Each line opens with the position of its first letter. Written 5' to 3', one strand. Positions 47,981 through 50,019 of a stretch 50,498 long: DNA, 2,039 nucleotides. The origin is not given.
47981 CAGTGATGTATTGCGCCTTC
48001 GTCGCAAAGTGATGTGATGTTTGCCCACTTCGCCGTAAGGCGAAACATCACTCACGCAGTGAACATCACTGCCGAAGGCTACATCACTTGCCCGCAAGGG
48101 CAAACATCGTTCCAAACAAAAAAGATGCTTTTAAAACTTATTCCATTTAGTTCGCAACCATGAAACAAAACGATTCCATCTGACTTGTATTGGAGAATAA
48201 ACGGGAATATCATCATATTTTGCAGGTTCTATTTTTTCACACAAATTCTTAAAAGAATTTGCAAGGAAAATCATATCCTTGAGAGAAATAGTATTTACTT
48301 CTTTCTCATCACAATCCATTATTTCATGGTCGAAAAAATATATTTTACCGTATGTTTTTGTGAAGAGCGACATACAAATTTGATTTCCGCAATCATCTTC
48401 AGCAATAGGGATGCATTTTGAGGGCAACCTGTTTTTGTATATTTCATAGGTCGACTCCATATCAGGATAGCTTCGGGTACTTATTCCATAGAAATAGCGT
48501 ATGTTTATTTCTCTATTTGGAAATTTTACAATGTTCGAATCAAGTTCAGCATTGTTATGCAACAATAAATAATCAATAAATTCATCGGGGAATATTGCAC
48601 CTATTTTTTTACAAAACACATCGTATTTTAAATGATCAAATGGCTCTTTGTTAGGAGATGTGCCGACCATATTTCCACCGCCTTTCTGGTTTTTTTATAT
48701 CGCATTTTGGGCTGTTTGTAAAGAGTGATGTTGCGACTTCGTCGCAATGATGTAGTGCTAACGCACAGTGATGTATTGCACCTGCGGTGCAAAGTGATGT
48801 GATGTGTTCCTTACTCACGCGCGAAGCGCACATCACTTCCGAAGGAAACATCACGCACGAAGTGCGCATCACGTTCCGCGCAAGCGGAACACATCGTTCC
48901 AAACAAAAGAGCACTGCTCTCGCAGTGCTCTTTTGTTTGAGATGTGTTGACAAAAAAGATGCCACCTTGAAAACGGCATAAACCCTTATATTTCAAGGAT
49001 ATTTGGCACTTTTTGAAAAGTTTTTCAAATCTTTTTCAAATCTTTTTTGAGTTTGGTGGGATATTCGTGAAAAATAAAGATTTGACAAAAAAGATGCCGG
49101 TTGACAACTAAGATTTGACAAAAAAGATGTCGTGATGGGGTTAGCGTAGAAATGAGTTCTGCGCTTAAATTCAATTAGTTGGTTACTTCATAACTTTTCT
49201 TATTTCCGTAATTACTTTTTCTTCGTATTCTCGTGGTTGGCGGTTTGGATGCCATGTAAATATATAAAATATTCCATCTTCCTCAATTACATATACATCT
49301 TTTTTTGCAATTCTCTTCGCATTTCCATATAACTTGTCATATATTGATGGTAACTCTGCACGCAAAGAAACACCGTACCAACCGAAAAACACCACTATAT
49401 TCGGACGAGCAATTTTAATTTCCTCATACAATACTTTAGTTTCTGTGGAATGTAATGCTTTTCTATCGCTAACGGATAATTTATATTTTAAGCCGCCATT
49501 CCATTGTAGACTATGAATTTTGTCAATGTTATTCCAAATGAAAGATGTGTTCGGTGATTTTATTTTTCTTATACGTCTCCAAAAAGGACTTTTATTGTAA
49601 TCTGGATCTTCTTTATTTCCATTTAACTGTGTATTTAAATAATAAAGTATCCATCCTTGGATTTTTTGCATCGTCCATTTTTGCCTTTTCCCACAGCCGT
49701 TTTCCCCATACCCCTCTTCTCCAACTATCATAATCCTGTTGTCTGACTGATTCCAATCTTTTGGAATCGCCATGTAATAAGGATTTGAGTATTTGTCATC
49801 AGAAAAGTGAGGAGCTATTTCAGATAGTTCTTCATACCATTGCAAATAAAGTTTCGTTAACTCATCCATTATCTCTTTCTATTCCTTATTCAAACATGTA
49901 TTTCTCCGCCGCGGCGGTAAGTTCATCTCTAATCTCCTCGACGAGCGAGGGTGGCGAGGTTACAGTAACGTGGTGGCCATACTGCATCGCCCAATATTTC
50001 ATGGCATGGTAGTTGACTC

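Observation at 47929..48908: Two copies of a ~195-bp structured element with compensatory stem changes, one after each AT-rich cassette gene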

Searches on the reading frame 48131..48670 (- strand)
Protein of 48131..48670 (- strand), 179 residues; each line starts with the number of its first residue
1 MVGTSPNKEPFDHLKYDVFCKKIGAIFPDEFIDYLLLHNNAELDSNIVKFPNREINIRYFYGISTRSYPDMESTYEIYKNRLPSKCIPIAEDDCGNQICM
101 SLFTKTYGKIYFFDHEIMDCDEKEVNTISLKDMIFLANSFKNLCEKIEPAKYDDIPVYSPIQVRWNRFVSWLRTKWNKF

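Call 62: search_protein_families(library=pfam, proteins=[window:48131-48670:-], max_evalue=0.01)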
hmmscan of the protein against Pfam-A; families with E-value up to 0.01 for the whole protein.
window:48131-48670:- (179 aa): 3 families
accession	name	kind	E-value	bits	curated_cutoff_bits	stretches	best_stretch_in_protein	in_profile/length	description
PF09346.15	SMI1_KNR4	-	8.4e-16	59.2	25.4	1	21-141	12-120/125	SMI1 / KNR4 family (SUKH-1)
PF14568.11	SUKH_6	-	3.1e-12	47.5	27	1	21-123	9-110/119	SMI1-KNR4 cell-wall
PF14567.11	SUKH_5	-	1.8e-06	28.2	27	1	21-128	32-133/142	SMI1-KNR4 cell-wall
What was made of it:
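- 48131..48670 (-): AT-rich cassette ORF (SUKH / SMI1_KNR4 immunity-type protein) lying between B and A. Pfam PF09346, E = 8.4e-16 (call 62).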

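Call 80: find_encoding_contigs(protein=window:48131-48670:-, flank=10000, max_places=8)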
Protein window:48131-48670:- (179 aa): no gene with exactly this product is on record in the collection.

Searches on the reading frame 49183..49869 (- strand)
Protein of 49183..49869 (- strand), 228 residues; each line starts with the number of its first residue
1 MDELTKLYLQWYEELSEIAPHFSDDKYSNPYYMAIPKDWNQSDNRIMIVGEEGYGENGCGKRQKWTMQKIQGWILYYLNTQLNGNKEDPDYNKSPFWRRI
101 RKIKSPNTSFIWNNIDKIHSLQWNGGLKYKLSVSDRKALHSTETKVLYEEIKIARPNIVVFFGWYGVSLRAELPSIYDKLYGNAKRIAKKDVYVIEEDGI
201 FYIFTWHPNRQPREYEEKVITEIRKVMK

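Call 29: find_encoding_contigs(protein=window:49183-49869:-, flank=10000, max_places=6)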
Protein window:49183-49869:- (228 aa): 2 contigs read that carry it; 2 places shown.
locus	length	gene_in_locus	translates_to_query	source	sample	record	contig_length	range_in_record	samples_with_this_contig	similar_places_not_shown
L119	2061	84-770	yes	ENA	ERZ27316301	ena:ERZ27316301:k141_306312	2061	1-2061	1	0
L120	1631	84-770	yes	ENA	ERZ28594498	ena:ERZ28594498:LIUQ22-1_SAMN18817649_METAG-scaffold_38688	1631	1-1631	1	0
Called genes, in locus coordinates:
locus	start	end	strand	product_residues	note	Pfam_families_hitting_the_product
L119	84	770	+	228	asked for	-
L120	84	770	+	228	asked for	-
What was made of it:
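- Tried and rejected: Contigs encoding the two cassette proteins gave only two 2-kb contigs for the 'UDG-like' ORF and none for SUKH (calls 29, 80).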

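Call 62: search_protein_families(library=pfam, proteins=[window:49183-49869:-], max_evalue=0.01)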
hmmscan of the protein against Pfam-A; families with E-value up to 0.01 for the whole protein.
window:49183-49869:- (228 aa): 0 families
